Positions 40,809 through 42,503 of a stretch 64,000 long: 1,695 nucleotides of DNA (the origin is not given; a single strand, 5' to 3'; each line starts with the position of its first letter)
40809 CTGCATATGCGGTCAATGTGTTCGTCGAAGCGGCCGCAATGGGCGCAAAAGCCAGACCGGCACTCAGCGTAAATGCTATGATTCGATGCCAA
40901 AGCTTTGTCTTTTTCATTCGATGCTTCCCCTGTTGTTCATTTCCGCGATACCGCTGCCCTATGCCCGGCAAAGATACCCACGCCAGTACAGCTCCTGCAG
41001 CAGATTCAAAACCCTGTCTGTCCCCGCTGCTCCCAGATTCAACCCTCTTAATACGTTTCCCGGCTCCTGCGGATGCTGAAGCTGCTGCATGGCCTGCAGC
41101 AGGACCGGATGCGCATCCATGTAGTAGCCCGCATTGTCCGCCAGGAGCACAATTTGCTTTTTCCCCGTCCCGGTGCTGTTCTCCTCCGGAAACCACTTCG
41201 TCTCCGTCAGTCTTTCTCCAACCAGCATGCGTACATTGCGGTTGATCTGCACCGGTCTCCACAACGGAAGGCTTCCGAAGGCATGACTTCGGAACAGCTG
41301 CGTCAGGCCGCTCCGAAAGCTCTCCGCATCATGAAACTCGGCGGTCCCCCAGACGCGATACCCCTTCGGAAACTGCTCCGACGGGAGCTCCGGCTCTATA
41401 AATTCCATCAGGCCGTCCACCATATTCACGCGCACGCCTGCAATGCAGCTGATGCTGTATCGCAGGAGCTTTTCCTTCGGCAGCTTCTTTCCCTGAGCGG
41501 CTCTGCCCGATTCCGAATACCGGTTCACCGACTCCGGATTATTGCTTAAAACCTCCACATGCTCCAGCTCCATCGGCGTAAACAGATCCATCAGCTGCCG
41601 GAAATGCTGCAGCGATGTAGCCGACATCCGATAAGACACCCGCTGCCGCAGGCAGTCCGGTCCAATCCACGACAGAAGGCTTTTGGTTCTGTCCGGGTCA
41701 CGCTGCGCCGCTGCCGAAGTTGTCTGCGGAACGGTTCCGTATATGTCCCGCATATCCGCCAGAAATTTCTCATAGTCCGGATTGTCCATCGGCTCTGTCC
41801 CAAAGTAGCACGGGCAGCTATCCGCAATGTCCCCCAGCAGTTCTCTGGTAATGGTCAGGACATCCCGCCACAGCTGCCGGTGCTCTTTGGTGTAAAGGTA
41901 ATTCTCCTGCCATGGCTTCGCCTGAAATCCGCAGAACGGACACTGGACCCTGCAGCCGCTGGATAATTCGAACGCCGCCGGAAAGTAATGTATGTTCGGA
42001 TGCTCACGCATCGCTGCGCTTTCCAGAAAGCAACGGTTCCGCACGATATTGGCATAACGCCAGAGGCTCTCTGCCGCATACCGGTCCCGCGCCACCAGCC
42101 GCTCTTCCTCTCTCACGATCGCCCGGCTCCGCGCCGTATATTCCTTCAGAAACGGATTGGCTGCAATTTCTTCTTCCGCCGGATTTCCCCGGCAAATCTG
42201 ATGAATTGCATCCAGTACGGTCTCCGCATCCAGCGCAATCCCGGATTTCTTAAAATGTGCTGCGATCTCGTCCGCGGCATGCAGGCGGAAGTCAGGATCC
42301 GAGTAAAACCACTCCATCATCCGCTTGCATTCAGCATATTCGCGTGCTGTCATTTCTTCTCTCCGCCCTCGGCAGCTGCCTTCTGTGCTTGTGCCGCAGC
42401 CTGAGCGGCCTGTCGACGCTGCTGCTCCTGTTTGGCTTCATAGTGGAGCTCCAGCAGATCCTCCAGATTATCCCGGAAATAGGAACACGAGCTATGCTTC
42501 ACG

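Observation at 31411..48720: RiPP locus with an unusual gene set: NHLP precursor, two radical SAM enzymes, NHLM-type three-part exporter and a co-transcribed 2712-aa protease-repeat surface protein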

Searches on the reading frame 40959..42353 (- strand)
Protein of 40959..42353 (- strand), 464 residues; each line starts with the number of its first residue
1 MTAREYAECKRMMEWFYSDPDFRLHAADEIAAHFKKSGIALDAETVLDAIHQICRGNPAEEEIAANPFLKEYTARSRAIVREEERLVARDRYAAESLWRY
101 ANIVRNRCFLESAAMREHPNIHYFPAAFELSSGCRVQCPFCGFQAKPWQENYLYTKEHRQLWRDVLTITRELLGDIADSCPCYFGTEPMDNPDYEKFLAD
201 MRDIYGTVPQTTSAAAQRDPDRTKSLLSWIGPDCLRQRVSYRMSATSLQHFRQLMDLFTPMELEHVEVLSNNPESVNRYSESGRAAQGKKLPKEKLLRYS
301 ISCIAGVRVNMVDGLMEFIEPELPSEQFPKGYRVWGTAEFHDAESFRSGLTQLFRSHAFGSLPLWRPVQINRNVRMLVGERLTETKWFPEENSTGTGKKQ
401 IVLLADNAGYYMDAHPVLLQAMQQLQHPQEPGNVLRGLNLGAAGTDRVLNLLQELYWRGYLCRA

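Call 5: search_protein_families(library=pfam, proteins=[window:40959-42353:-], max_evalue=0.01)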
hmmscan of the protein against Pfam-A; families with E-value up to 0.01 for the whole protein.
window:40959-42353:- (464 aa): 1 family
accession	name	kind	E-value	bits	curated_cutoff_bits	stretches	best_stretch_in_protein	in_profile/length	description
PF04055.27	Radical_SAM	-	2.9e-05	24.7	29.5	1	130-204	3-72/166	Radical SAM superfamily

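Call 6: search_protein_families(library=ncbifam, proteins=[window:40959-42353:-], max_evalue=0.01)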
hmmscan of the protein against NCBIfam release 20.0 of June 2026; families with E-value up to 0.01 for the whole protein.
window:40959-42353:- (464 aa): 1 family
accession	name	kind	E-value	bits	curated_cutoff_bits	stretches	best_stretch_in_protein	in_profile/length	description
TIGR04517.1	rSAM_PoyD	subfamily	5.1e-91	305.8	325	1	6-376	1-377/446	radical SAM family RiPP maturation amino acid epimerase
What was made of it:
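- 40959..42353 (-): PoyD-type radical SAM epimerase, 464 aa. TIGR04517 scores 305.8 bits against a cut-off of 325 and is the only hit (call 6).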

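Call 11: find_related_loci(query=window:40959-42353:-, collection=genome_contigs, flank=10000)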
Query window:40959-42353:- (464 aa) in genome_contigs; peptide patterns used: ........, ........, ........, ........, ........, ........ (x = any residue, [..] = any of these).
40 stretches matched a pattern; 8 encode a relative of the query (tblastn E <= 1e-3); 8 distinct loci.
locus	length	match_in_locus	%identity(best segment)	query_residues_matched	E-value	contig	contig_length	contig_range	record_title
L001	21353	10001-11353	62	1-464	0e+0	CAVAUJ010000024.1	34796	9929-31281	Succinivibrio sp. isolate G02614-L1_cleanbin_000015 genome assembly, contig: Spades_G02614-L1_contig_636, whole genome s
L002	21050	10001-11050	33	5-363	2e-48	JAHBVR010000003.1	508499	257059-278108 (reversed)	MAG: Vulcanimicrobiota bacterium isolate ACE_ERE1 ERE1_3, whole genome shotgun sequence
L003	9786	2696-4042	29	4-461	4e-48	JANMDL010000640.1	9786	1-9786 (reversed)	MAG: Chitinophagales bacterium isolate OTE_75_metabat_16 OTE_75_k141_2252873, whole genome shotgun sequence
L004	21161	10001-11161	31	3-380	8e-47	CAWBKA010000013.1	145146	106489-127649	MAG: uncultured Verrucomicrobiae bacterium isolate MFD05521.bin.2.45 genome assembly, contig: contig_156962, whole genom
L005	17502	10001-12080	38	98-370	1e-46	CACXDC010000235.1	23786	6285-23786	MAG: uncultured Lachnospiraceae bacterium isolate RUG11155 genome assembly, contig: RUG11155_asm_235, whole genome shotg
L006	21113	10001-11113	29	7-375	1e-42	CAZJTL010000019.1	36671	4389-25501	MAG TPA_asm: uncultured bacterium isolate binchicken_co107_233 genome assembly, contig: NODE_2863_length_36671_cov_5.800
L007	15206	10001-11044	31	4-346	8e-42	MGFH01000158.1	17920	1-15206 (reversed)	MAG: Candidatus Wallbacteria bacterium GWC2_49_35 gwc2_scaffold_3414, whole genome shotgun sequence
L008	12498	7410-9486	37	98-368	7e-42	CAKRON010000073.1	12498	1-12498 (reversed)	MAG: uncultured Marvinbryantia sp. isolate REFINED_METABAT215_TOP10_CONTIGS_1500_ASSEMBLY_K77_MERGED__Hadza_MoBio_hadza-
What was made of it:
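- Tried and rejected: The genome scan found one close locus (call 11).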

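Call 17: find_related_loci(query=A1, collection=metagenome_contigs, flank=10000)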
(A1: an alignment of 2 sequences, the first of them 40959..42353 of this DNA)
Query A1 (464 aa) in metagenome_contigs; peptide patterns used: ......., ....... (x = any residue, [..] = any of these).
242 stretches matched a pattern; 13 encode a relative of the query (tblastn E <= 1e-3); 13 distinct loci.
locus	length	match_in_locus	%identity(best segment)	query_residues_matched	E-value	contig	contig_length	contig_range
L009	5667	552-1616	31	4-353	2e-47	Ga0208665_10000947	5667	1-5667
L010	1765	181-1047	34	82-375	4e-45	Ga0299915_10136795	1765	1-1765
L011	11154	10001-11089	31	10-374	8e-44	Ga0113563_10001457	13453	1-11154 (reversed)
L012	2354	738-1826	31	10-374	5e-44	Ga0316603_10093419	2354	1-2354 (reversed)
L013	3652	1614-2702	31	10-374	1e-43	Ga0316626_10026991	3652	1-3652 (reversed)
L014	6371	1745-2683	34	57-383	3e-42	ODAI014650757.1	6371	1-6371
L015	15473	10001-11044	31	4-346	4e-41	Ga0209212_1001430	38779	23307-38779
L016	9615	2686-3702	31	6-351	9e-40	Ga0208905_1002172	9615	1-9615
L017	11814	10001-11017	31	6-351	9e-40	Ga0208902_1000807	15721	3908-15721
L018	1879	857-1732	32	8-313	2e-36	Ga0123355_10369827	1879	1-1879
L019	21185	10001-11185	30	4-379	4e-34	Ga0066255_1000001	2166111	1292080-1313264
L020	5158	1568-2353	32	98-340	5e-28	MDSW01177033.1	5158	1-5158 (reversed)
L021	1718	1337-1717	38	70-201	2e-19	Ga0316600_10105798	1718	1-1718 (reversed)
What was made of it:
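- Tried and rejected: It returned only distant relatives at 30-38% identity (call 17).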

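Call 18: find_encoding_contigs(protein=window:40959-42353:-, flank=10000, max_places=10)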
Protein window:40959-42353:- (464 aa): 2 contigs read that carry it; 2 places shown.
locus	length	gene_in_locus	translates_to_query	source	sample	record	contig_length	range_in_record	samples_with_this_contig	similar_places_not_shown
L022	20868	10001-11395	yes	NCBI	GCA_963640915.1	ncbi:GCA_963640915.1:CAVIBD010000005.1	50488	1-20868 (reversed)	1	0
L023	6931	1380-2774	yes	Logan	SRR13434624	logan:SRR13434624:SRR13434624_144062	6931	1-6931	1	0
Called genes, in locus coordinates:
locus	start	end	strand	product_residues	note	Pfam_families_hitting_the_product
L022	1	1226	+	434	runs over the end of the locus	PF00534:Glycos_transf_1, PF13692:Glyco_trans_1_4, PF13524:Glyco_trans_1_2 (weak)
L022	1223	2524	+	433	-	PF00534:Glycos_transf_1, PF13692:Glyco_trans_1_4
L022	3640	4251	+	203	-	-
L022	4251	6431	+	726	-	PF03412:Peptidase_C39, PF00664:ABC_membrane, PF00005:ABC_tran, PF09818:ABC_ATPase (weak)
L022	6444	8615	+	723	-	PF00664:ABC_membrane, PF00005:ABC_tran, PF02463:SMC_N (faint)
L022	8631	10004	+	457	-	PF04055:Radical_SAM, PF13353:Fer4_12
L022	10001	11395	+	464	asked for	-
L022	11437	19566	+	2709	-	PF07356:DUF1481 (faint)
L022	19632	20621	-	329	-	-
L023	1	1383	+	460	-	?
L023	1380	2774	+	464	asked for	-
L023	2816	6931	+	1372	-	?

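Call 28: find_homologous_proteins(query=window:40959-42353:-, max_evalue=1e-30)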
Query window:40959-42353:- (464 aa): 97 proteins with E <= 1e-30 among 8000 candidates.
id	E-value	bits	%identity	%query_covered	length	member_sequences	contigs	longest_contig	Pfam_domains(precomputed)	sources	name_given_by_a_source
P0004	0.0e+0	1069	98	100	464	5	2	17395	-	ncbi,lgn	-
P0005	3.4e-193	661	62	100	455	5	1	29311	-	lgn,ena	-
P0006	3.1e-190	651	63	100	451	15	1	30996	-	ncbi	-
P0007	1.1e-159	550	53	99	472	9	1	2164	-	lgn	-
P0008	4.2e-159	548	51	99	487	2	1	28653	-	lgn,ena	-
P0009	4.2e-157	542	52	99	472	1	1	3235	-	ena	-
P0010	5.0e-157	542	50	99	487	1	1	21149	-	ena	-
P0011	7.3e-139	482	48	100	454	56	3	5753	-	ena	-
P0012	8.5e-137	475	47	100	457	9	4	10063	-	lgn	-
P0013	1.2e-131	458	46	99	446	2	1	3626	-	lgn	-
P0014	1.8e-129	451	44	100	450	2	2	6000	-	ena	-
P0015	6.8e-125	436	46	99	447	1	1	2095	-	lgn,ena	-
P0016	1.7e-124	434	45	99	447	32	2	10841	-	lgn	-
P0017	6.6e-120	419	45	99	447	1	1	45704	-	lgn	-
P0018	2.9e-118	414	45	99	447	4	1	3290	-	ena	-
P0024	5.4e-100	354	42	99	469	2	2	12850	-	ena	-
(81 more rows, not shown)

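Call 29: find_encoding_contigs(protein=P0005, flank=10000, max_places=2)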
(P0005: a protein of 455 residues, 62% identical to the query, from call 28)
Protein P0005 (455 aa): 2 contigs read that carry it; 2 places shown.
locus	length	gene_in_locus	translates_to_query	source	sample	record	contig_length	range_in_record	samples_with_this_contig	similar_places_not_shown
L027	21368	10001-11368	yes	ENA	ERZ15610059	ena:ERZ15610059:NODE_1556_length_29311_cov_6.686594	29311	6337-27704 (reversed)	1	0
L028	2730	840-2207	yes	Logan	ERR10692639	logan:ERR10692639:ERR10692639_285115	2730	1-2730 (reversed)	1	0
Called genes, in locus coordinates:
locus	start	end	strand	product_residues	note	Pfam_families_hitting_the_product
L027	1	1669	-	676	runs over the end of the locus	PF01301:Glyco_hydro_35 (weak), PF02449:Glyco_hydro_42, PF08532:Glyco_hydro_42M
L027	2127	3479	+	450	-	PF01841:Transglut_core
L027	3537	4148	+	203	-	-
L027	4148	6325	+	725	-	PF03412:Peptidase_C39, PF00664:ABC_membrane, PF00005:ABC_tran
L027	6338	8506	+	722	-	PF00664:ABC_membrane, PF00005:ABC_tran, PF02463:SMC_N (faint)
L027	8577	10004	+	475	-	PF13353:Fer4_12, PF04055:Radical_SAM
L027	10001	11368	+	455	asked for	-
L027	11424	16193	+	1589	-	-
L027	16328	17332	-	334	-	-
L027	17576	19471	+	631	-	PF07228:SpoIIE, PF13581:HATPase_c_2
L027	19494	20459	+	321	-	PF00389:2-Hacid_dh, PF02826:2-Hacid_dh_C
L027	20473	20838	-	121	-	PF07892:DUF1667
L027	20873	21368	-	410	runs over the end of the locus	PF00070:Pyr_redox (faint), PF00890:FAD_binding_2 (weak), PF01494:FAD_binding_3 (weak), PF01946:Thi4 (weak), PF07992:Pyr_redox_2, PF12831:FAD_oxidored (weak), PF13450:NAD_binding_8 (weak), PF13738:Pyr_redox_3 (weak), +2 more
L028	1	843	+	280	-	?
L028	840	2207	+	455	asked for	-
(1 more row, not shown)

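Call 30: find_encoding_contigs(protein=P0008, flank=10000, max_places=2)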
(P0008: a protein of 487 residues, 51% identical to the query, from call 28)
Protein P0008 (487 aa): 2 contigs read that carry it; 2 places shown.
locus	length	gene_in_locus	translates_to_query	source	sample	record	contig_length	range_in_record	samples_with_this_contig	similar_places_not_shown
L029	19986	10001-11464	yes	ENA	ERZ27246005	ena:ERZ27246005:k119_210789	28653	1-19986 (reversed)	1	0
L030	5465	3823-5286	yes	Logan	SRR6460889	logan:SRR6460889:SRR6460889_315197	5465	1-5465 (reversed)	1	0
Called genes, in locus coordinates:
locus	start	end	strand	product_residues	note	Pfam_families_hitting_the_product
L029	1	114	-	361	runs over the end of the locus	PF04055:Radical_SAM (weak)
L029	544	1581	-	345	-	-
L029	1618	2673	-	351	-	-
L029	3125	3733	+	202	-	-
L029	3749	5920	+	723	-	PF03412:Peptidase_C39, PF00664:ABC_membrane, PF00005:ABC_tran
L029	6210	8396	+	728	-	PF00664:ABC_membrane, PF00005:ABC_tran, PF02463:SMC_N (faint)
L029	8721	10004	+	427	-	PF13353:Fer4_12, PF04055:Radical_SAM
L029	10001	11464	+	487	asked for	-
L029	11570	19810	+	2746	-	PF00656:Peptidase_C14 (weak)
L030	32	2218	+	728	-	PF00664:ABC_membrane, PF00005:ABC_tran, PF02463:SMC_N (faint)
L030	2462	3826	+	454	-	PF04055:Radical_SAM, PF13353:Fer4_12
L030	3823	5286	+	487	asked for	-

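Call 31: find_encoding_contigs(protein=P0010, flank=10000, max_places=2)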
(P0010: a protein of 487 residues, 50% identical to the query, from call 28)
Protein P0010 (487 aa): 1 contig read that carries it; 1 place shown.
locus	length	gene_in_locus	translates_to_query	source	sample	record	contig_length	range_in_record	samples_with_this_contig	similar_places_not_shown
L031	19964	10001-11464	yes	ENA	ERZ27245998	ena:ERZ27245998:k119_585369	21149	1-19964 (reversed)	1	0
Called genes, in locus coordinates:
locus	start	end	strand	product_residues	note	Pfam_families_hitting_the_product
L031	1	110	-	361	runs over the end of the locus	PF04055:Radical_SAM (weak)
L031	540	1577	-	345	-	-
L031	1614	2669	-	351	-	-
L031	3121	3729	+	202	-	-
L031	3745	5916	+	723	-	PF03412:Peptidase_C39, PF00664:ABC_membrane, PF00005:ABC_tran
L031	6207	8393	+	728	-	PF00664:ABC_membrane, PF00005:ABC_tran, PF02463:SMC_N (faint)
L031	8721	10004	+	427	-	PF13353:Fer4_12, PF04055:Radical_SAM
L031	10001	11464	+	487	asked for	-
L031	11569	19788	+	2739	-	PF00656:Peptidase_C14 (weak)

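Call 32: find_encoding_contigs(protein=P0017, flank=10000, max_places=2)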
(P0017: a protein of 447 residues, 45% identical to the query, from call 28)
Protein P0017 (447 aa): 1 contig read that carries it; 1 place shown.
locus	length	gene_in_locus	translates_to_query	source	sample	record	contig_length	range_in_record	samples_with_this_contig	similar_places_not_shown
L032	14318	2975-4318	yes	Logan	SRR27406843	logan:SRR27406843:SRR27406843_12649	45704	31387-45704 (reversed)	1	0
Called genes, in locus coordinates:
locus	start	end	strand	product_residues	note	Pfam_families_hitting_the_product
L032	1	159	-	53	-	?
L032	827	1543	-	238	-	-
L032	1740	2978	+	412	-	PF13353:Fer4_12, PF04055:Radical_SAM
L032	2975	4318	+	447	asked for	-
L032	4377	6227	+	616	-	PF02310:B12-binding (weak), PF04055:Radical_SAM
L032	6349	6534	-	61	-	-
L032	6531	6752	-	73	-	-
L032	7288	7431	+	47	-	-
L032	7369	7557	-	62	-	-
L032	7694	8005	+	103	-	-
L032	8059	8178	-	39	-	-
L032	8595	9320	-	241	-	-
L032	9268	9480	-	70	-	-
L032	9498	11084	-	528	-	-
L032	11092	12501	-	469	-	-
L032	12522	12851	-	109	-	-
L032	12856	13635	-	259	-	-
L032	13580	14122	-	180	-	-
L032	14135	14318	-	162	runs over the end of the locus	-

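Call 49: find_encoding_contigs(protein=P0012, flank=10000, max_places=3)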
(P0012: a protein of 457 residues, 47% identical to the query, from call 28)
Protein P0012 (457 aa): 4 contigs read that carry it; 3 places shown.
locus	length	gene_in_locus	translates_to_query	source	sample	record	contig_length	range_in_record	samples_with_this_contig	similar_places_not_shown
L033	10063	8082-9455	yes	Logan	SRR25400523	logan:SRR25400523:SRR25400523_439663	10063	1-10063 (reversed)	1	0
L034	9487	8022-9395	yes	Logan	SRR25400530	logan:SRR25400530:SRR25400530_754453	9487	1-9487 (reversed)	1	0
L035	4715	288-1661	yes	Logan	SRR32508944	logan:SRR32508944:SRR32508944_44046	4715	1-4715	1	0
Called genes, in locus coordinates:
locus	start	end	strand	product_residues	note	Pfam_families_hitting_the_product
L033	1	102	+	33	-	?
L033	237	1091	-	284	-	-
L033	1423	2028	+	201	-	-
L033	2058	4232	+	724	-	PF03412:Peptidase_C39, PF00664:ABC_membrane, PF00005:ABC_tran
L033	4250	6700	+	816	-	PF02463:SMC_N (faint), PF00664:ABC_membrane, PF00005:ABC_tran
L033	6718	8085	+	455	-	PF04055:Radical_SAM, PF13353:Fer4_12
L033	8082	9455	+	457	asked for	-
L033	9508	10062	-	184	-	?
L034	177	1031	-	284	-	-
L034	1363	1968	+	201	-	-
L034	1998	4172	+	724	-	PF03412:Peptidase_C39, PF00664:ABC_membrane, PF00005:ABC_tran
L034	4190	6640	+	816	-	PF02463:SMC_N (faint), PF00664:ABC_membrane, PF00005:ABC_tran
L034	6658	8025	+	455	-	PF04055:Radical_SAM, PF13353:Fer4_12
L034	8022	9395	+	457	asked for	-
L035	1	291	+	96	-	?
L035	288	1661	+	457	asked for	-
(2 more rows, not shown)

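Call 50: find_encoding_contigs(protein=P0009, flank=10000, max_places=2)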
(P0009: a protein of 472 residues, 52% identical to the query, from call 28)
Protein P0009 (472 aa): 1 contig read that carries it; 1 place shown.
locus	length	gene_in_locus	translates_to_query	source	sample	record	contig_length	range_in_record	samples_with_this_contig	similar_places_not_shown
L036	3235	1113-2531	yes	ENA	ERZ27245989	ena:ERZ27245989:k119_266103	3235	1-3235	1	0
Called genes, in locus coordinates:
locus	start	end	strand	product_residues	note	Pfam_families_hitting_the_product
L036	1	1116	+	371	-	?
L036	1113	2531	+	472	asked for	-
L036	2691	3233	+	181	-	?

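Call 51: find_encoding_contigs(protein=P0024, flank=10000, max_places=2)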
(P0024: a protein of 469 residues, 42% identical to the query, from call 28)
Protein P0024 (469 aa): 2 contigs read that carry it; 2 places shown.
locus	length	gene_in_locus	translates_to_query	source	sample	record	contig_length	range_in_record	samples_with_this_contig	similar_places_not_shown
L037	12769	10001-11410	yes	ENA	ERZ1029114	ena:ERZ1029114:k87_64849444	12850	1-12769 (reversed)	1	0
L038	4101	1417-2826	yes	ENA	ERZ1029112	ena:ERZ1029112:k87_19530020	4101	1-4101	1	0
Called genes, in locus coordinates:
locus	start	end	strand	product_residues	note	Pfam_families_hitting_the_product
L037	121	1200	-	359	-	PF00990:GGDEF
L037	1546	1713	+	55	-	-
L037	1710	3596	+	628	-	PF02310:B12-binding (weak), PF04055:Radical_SAM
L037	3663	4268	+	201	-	-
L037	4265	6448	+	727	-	PF03412:Peptidase_C39, PF00664:ABC_membrane, PF00005:ABC_tran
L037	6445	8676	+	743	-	PF00664:ABC_membrane, PF00005:ABC_tran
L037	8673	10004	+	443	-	PF13353:Fer4_12, PF04055:Radical_SAM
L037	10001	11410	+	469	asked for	-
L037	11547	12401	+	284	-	-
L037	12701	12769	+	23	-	?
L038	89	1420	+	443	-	PF13353:Fer4_12, PF04055:Radical_SAM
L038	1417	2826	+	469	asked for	-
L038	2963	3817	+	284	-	-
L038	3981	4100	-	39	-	?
